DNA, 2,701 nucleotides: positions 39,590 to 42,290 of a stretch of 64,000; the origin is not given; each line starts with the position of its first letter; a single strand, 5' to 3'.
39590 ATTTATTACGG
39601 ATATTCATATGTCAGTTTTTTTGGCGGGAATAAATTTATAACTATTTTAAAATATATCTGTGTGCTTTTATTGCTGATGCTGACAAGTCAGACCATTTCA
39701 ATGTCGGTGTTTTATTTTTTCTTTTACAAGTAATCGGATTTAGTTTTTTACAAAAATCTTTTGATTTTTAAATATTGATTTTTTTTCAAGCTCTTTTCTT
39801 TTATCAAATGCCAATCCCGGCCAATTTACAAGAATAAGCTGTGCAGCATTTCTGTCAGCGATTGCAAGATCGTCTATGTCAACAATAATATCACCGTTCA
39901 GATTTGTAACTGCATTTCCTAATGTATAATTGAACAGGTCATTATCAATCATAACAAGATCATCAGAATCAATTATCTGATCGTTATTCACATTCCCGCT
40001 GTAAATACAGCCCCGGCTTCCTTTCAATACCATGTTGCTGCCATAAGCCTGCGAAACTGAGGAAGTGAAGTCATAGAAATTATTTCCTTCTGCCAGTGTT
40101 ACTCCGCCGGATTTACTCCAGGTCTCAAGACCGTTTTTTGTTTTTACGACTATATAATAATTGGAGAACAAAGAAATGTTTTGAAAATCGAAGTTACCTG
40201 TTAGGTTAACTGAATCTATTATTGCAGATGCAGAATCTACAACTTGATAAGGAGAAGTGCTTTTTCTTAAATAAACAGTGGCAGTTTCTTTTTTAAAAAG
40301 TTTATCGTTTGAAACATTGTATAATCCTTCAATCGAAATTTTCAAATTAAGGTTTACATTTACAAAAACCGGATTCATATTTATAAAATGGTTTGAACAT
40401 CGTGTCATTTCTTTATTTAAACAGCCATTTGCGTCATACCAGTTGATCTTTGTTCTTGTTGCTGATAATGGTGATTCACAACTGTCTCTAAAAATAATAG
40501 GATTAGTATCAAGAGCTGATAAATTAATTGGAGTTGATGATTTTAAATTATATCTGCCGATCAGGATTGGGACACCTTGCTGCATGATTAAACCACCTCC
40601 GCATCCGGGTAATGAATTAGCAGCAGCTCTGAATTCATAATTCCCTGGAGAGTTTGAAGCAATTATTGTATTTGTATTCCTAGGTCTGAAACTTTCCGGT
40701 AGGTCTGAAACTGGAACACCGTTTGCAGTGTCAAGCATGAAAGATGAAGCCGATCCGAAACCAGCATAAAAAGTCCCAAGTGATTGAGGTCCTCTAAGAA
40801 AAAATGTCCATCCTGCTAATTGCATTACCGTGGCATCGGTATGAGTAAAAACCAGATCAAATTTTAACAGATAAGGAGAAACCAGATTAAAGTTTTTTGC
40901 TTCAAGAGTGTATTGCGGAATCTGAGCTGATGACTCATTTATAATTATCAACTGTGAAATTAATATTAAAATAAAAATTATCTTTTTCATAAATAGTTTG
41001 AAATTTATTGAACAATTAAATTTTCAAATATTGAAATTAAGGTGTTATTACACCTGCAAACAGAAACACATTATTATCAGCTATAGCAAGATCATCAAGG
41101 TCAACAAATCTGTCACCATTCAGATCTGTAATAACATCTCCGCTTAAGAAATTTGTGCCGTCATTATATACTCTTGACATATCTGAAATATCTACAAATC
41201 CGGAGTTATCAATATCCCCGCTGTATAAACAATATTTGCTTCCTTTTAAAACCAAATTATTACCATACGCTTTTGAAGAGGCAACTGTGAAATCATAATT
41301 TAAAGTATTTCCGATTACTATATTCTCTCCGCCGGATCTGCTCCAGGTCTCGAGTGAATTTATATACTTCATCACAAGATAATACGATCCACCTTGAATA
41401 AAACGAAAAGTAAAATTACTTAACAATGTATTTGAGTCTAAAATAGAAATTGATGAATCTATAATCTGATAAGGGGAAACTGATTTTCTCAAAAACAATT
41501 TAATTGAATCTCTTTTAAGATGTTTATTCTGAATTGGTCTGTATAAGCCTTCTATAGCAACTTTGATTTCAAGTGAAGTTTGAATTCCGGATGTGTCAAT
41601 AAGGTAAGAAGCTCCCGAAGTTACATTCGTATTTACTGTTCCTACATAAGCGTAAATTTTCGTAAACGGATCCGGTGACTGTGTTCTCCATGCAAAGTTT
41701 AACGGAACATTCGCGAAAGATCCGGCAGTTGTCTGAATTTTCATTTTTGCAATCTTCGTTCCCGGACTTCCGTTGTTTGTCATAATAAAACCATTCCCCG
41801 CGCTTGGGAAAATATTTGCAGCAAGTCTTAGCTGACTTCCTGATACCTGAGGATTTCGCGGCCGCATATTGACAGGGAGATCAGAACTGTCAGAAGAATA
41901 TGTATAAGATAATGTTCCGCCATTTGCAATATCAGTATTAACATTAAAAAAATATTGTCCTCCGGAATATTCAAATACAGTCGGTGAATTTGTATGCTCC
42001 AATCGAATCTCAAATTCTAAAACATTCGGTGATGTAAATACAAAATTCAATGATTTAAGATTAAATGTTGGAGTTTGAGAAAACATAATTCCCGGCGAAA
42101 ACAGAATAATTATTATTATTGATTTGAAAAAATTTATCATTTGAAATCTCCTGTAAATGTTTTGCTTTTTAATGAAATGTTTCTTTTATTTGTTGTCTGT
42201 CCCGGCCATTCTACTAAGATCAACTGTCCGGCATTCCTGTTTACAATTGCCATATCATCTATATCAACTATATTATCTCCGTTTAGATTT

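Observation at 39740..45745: Alternating A-B-A-B-A array of five secreted paralogs with dockerin-like C-termini and ATGA-coupled A-B pairs: candidate undescribed extracellular assembly system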

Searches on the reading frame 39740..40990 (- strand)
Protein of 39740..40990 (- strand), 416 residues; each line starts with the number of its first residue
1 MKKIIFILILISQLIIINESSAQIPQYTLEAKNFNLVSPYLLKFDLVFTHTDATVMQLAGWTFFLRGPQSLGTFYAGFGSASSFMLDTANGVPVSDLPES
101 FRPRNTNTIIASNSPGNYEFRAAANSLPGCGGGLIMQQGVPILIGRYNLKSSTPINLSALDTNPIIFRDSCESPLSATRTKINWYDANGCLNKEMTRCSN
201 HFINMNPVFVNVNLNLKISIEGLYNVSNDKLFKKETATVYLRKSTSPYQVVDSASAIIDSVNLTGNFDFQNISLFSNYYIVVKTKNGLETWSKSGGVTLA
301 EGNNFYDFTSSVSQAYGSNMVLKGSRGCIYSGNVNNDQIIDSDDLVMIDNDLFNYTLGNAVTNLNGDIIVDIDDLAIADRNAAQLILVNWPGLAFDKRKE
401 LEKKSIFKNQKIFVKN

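Call 3: search_protein_families(library=pfam, proteins=[window:39740-40990:-], max_evalue=1)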
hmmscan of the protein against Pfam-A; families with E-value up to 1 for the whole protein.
window:39740-40990:- (416 aa): 1 family
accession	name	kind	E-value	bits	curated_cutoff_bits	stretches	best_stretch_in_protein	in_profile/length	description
PF18077.6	DUF5595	-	0.12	12.9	29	1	196-231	18-53/73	Domain of unknown function (DUF5595)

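Call 4: search_protein_families(library=ncbifam, proteins=[window:39740-40990:-], max_evalue=1)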
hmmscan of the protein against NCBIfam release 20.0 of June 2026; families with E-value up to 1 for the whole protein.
window:39740-40990:- (416 aa): 0 families

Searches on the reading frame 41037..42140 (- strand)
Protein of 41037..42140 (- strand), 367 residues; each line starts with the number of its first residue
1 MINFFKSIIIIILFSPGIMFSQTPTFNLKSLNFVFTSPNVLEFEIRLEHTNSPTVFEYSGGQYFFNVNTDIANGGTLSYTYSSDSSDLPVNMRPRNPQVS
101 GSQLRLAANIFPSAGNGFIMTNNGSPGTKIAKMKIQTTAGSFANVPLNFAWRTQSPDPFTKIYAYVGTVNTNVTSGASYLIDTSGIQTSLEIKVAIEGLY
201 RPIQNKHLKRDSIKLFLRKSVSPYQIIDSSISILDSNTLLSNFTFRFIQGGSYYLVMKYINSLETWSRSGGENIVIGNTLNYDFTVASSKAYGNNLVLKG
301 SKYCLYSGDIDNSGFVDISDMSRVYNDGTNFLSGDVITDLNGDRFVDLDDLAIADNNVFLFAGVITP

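Call 3: search_protein_families(library=pfam, proteins=[window:41037-42140:-], max_evalue=1)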
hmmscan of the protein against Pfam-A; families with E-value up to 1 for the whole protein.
window:41037-42140:- (367 aa): 2 families
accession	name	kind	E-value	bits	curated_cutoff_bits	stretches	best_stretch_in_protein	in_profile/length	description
PF12690.13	BsuPI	-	0.16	12.4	22.9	0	30-84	27-81/101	Intracellular proteinase inhibitor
PF00036.39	EF-hand_1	-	0.33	11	25.4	0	309-324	10-25/29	EF hand domain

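Call 4: search_protein_families(library=ncbifam, proteins=[window:41037-42140:-], max_evalue=1)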
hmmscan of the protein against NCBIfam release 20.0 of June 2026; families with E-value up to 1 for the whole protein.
window:41037-42140:- (367 aa): 0 families

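Call 61: find_related_loci(query=A8, collection=genome_contigs, flank=8000)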
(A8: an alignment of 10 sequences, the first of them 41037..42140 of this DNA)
Query A8 (367 aa) in genome_contigs; peptide patterns used: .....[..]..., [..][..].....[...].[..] (x = any residue, [..] = any of these).
591 stretches matched a pattern (row limit reached: there are more); 445 encode a relative of the query (tblastn E <= 1e-3); the best 80 are kept; 79 distinct loci.
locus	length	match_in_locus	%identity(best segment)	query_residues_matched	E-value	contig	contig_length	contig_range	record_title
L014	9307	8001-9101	71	1-367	2e-180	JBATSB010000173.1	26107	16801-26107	MAG: Ignavibacteria bacterium isolate MFD10470_ilm_asm_bin1 k127_264899, whole genome shotgun sequence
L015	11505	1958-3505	60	24-367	7e-139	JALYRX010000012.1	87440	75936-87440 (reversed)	MAG: Bacteroidota bacterium isolate MDV bin100 SD1456_NODE_27_length_87440_cov_2.774512, whole genome shotgun sequence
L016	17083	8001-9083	43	5-357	4e-89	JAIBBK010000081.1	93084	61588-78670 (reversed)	MAG: Ignavibacteria bacterium isolate SSF19 NODE_3859_length_93084_cov_10.154448, whole genome shotgun sequence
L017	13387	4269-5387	38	24-367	4e-73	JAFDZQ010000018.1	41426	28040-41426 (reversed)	MAG: Bacteroidetes bacterium isolate SZAS-88 BACT-KAN-9__18__length-41426, whole genome shotgun sequence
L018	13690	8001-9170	38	5-357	2e-68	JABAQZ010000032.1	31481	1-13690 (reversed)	MAG: Ignavibacteria bacterium isolate Bin_45 c_000000003548, whole genome shotgun sequence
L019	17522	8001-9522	75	16-367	3e-135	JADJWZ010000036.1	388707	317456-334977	MAG: Ignavibacteria bacterium isolate Kalu_18-Q3-R12-55_BATAC.336 tig00101070-10-3884560, whole genome shotgun sequence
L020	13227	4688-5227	50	189-367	3e-55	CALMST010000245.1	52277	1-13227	MAG TPA_asm: uncultured Ignavibacteria bacterium isolate SRR2107183_bin.48_CONCOCT_v1.1_MAG genome assembly, contig: ERZ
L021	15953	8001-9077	57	3-357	7e-134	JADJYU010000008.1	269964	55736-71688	MAG: Ignavibacteria bacterium isolate Lyne_18-Q3-R50-59_BATAC.576 tig00005239-10-2698400, whole genome shotgun sequence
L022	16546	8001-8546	51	186-367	2e-53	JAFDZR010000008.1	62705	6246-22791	MAG: Bacteroidetes bacterium isolate SZAS-89 BACT-TMP-11__8__length-62705, whole genome shotgun sequence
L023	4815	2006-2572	47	179-367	3e-52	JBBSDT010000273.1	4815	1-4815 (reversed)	MAG: Ignavibacteria bacterium isolate LS1_sbin.22 LS1_sbin.22_K_1232591_L_4815_cov_9.0000, whole genome shotgun sequence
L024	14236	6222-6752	53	191-367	7e-54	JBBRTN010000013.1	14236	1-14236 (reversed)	MAG: Ignavibacteria bacterium isolate La2_metabat2.229 La2_metabat2.229_K_1192425L14236_cov_8.9421, whole genome shotgun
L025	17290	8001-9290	45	22-367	2e-51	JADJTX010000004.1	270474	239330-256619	MAG: Ignavibacteria bacterium isolate Hirt_18-Q3-R61-65_BATAC.172 tig00009714-10-2718110, whole genome shotgun sequence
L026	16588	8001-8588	43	176-367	2e-50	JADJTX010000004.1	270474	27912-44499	MAG: Ignavibacteria bacterium isolate Hirt_18-Q3-R61-65_BATAC.172 tig00009714-10-2718110, whole genome shotgun sequence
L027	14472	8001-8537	48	189-367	2e-50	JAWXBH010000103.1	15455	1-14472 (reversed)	MAG: bacterium isolate MP6IB1.110 k99_590923, whole genome shotgun sequence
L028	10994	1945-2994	35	26-364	3e-50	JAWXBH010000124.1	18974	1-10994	MAG: bacterium isolate MP6IB1.110 k99_686603, whole genome shotgun sequence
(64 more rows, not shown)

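Call 66: search_protein_families(library=pfam, alignment_id=A9, max_evalue=0.0001)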
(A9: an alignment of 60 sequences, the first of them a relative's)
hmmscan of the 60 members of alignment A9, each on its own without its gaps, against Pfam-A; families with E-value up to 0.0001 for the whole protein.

A. member 1, L029:7083-8576:+ (498 aa): 0 families

B. families by the number of members that match (of 60 scanned): 39 families (the first 25 are shown)
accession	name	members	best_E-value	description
PF05935.17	Arylsulfotrans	8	9e-33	Arylsulfotransferase (ASST)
PF14269.12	Arylsulfotran_2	8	1.4e-30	Arylsulfotransferase (ASST)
PF15902.12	Sortilin-Vps10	6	6.8e-32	Sortilin, neurotensin receptor 3,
PF13205.12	Big_5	6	3.5e-08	Bacterial Ig-like domain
PF14870.12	PSII_BNR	4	2.1e-33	Photosynthesis system II assembly factor YCF48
PF13088.12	BNR_2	4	2.1e-10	BNR repeat-like domain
PF08309.17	LVIVD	3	1.9e-08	LVIVD repeat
PF01839.29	FG-GAP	2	7.6e-102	FG-GAP repeat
PF00246.29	Peptidase_M14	2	2.5e-60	Zinc carboxypeptidase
PF13517.12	FG-GAP_3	2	1.7e-46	FG-GAP-like repeat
PF07995.17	GSDH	2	5.4e-45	Glucose / Sorbosone dehydrogenase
PF13583.11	Reprolysin_4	2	3.2e-34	Metallo-peptidase family M12B Reprolysin-like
PF13574.12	Reprolysin_2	2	5e-31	Metallo-peptidase family M12B Reprolysin-like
PF13582.12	Reprolysin_3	2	1.5e-27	Metallo-peptidase family M12B Reprolysin-like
PF13688.12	Reprolysin_5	2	8.7e-24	Metallo-peptidase family M12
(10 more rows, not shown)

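Call 82: search_protein_families(library=pfam, proteins=[L014:37-2451:+, L018:786-3233:+, L018:5523-7931:+, L018:3296-4339:+, L018:4342-5403:+], max_evalue=0.001)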
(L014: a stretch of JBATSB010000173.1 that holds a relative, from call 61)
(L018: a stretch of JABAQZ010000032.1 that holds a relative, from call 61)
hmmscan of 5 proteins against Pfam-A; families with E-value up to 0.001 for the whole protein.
L014:37-2451:+ (805 aa): 4 families
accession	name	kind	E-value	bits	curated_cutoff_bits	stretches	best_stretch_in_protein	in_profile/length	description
PF18962.6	Por_Secre_tail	-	1.4e-08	35.3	27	1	727-799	2-71/75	Secretion system C-terminal sorting domain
PF00801.26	PKD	-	1.1e-07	32.2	23.5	1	221-285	12-77/80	PKD domain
PF18911.6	PKD_4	-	2.1e-06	28.2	27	1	209-290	4-85/85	PKD domain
PF13860.13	FlgD_ig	-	0.00016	22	27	0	745-786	23-69/79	FlgD Ig-like domain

L018:786-3233:+ (816 aa): 2 families
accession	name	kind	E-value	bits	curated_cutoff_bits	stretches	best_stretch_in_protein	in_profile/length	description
PF18962.6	Por_Secre_tail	-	2.2e-11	44.3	27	1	738-813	2-74/75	Secretion system C-terminal sorting domain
PF00801.26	PKD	-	3.8e-07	30.4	23.5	1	227-295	4-73/80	PKD domain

L018:5523-7931:+ (803 aa): 3 families
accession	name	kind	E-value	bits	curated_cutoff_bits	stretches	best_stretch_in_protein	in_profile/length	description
PF18962.6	Por_Secre_tail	-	2.4e-09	37.8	27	1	725-799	2-73/75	Secretion system C-terminal sorting domain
PF00801.26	PKD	-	5.1e-07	30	23.5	1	239-286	29-75/80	PKD domain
PF18911.6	PKD_4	-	2.7e-06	27.8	27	1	238-293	33-85/85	PKD domain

L018:3296-4339:+ (348 aa): 1 family
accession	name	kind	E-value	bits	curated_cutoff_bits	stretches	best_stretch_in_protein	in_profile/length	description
PF00404.24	Dockerin_1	-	0.00025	21.6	22.9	1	293-338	2-53/57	Dockerin type I domain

L018:4342-5403:+ (354 aa): 2 families
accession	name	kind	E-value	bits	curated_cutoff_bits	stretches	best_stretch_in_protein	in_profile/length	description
PF18962.6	Por_Secre_tail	-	4.5e-09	36.9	27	1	276-350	2-73/75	Secretion system C-terminal sorting domain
PF13860.13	FlgD_ig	-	0.00012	22.5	27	1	284-329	12-58/79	FlgD Ig-like domain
